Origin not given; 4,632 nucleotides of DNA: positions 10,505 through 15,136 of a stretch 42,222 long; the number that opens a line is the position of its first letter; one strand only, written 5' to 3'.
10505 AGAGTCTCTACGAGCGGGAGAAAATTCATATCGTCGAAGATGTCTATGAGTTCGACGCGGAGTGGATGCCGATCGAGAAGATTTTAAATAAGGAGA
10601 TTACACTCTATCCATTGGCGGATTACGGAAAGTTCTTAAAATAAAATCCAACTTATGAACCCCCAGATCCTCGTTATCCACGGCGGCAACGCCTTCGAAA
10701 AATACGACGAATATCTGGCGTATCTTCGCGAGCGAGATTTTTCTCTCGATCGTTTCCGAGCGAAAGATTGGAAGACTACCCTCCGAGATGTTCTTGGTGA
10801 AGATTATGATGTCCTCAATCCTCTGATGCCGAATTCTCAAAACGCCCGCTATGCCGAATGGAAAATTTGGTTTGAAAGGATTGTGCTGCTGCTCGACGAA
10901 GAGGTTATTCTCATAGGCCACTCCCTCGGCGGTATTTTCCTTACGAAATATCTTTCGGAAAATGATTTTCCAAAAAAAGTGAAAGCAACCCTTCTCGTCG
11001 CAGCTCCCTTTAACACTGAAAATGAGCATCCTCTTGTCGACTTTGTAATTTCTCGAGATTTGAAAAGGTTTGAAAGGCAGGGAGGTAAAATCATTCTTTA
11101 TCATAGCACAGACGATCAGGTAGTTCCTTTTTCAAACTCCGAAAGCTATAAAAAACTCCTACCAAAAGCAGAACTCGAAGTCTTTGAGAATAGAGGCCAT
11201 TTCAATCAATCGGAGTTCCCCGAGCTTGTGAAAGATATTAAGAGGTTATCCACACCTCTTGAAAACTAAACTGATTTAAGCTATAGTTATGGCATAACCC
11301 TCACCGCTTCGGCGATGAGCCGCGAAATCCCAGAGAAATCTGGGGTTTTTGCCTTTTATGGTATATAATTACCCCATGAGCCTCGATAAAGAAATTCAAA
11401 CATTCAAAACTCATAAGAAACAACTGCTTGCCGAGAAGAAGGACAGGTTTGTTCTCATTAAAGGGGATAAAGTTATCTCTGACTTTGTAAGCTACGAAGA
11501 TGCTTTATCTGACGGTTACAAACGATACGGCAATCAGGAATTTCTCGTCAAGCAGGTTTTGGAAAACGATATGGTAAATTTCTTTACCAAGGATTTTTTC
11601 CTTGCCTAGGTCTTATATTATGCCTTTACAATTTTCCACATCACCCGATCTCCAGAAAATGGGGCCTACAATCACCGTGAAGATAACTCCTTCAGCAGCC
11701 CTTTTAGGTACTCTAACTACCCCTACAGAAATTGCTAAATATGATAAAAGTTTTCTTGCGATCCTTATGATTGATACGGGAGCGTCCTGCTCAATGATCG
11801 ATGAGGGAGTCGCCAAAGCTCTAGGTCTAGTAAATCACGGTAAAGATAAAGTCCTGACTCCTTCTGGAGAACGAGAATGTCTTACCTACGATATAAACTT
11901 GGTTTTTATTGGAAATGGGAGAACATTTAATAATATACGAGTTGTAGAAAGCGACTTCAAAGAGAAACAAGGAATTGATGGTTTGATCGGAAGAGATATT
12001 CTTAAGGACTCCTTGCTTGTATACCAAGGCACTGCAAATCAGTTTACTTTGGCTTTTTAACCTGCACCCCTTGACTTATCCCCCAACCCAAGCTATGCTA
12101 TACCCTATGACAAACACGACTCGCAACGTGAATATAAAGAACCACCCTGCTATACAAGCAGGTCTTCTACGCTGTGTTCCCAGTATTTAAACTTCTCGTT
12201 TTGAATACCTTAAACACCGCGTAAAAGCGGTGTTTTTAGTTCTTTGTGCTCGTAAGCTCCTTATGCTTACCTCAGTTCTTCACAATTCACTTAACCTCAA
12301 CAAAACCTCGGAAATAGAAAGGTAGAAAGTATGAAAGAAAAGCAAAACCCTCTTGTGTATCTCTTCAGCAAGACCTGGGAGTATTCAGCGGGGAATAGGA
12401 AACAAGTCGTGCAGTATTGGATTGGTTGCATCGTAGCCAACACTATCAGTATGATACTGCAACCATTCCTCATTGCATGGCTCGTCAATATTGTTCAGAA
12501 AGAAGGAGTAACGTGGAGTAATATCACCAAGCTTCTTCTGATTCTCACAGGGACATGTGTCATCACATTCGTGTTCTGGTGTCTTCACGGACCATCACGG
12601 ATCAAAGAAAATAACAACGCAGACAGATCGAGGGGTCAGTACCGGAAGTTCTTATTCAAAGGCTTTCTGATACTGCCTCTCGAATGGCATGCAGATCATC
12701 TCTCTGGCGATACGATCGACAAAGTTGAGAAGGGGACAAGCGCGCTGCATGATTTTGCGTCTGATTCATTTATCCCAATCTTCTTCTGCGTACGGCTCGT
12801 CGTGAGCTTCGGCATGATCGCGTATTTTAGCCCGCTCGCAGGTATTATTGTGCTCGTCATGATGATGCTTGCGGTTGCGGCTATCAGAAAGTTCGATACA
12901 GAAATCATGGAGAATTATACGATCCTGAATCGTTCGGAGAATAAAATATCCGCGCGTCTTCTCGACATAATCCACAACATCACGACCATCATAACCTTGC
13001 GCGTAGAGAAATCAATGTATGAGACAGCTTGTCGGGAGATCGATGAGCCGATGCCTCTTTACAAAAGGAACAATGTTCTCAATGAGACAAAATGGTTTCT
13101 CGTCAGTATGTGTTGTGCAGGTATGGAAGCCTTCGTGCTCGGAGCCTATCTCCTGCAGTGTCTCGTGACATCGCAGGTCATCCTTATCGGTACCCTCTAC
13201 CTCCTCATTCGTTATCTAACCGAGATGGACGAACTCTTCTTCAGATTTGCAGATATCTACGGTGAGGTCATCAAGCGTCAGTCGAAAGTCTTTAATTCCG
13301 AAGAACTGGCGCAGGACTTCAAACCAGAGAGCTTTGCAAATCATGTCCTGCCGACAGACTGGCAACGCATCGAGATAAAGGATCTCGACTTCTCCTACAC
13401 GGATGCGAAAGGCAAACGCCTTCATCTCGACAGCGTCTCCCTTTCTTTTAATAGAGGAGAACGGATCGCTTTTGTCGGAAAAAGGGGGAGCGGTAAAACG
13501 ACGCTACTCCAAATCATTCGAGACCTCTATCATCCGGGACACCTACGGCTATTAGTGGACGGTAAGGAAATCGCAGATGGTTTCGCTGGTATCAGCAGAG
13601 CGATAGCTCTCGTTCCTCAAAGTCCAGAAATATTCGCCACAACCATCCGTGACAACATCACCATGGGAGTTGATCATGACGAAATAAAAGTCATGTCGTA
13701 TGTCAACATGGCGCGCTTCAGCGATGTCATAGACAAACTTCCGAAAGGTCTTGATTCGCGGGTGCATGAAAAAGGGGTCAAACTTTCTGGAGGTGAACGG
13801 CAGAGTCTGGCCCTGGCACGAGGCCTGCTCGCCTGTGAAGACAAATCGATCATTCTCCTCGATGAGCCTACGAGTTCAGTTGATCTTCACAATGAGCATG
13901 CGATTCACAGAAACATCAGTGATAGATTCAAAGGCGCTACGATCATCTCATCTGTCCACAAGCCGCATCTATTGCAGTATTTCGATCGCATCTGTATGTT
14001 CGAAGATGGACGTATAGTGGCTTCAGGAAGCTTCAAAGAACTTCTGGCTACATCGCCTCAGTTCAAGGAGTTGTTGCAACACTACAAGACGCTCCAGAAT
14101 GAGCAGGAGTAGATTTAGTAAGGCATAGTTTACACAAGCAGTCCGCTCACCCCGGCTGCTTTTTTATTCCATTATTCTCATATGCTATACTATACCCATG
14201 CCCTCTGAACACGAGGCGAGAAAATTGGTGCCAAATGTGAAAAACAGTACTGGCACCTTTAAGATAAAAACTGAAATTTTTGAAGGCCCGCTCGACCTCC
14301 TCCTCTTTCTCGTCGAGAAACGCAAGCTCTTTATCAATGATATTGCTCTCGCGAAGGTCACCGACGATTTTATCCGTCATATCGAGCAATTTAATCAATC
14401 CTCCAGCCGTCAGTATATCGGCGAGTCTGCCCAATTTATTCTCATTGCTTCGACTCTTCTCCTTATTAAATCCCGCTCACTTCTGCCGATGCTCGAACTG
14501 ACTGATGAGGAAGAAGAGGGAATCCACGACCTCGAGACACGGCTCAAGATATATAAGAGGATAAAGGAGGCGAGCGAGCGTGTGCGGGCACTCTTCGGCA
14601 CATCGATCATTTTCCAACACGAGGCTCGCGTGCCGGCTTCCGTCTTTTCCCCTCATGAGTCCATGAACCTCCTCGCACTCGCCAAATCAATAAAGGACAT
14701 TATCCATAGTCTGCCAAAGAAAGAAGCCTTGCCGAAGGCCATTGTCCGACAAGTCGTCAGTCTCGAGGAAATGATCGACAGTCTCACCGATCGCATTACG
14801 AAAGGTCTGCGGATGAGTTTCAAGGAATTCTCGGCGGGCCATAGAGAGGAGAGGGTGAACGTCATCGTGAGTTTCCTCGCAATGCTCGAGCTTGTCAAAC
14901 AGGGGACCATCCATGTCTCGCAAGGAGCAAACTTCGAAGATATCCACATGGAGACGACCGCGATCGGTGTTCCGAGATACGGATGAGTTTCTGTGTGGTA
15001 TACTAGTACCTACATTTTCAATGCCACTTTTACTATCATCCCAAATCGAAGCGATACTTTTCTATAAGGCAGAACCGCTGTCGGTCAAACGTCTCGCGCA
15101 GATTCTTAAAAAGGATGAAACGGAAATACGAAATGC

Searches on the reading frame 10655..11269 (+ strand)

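Call 14: search_protein_families(library=pfam, proteins=[window:10655-11269:+], max_evalue=0.00001)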
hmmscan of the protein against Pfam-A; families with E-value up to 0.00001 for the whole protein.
window:10655-11269:+ (204 aa): 4 families
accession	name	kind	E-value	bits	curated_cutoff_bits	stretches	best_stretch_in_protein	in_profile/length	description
PF00561.26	Abhydrolase_1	-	8.4e-14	52.3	25.8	1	78-124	65-114/245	alpha/beta hydrolase fold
PF06821.19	Ser_hydrolase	-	9.9e-13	48.8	22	1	38-186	14-157/172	Serine hydrolase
PF12697.13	Abhydrolase_6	-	1.4e-07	32.9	26.3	0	5-129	1-106/217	Alpha/beta hydrolase family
PF12146.15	Hydrolase_4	-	8.1e-06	25.7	27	0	83-125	77-117/239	Serine aminopeptidase, S33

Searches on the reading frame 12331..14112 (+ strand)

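Call 13: search_protein_families(library=pfam, proteins=[window:12331-14112:+], max_evalue=0.00001)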
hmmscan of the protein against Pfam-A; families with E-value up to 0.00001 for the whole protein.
window:12331-14112:+ (593 aa): 2 families
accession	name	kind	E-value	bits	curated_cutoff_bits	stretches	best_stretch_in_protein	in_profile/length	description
PF00005.33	ABC_tran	-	1.2e-23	84.7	25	1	366-515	1-137/137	ABC transporter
PF00664.28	ABC_membrane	-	3.7e-15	56.8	28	1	30-275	4-250/274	ABC transporter transmembrane region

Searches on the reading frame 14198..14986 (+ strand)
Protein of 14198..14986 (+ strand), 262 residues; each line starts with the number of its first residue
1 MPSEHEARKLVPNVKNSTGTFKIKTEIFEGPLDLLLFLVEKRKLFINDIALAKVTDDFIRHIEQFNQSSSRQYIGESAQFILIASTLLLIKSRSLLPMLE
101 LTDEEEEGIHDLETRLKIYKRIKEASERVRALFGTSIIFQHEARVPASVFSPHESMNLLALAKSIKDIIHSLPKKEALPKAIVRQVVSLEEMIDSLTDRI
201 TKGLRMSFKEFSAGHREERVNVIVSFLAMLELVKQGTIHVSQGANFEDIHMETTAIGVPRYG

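Call 14: search_protein_families(library=pfam, proteins=[window:14198-14986:+], max_evalue=0.00001)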
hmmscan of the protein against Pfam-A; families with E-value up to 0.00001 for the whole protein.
window:14198-14986:+ (262 aa): 1 family
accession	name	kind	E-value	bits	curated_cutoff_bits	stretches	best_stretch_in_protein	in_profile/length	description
PF02616.19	SMC_ScpA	-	1.7e-19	71.2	24.6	1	38-251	1-229/232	Segregation and condensation protein ScpA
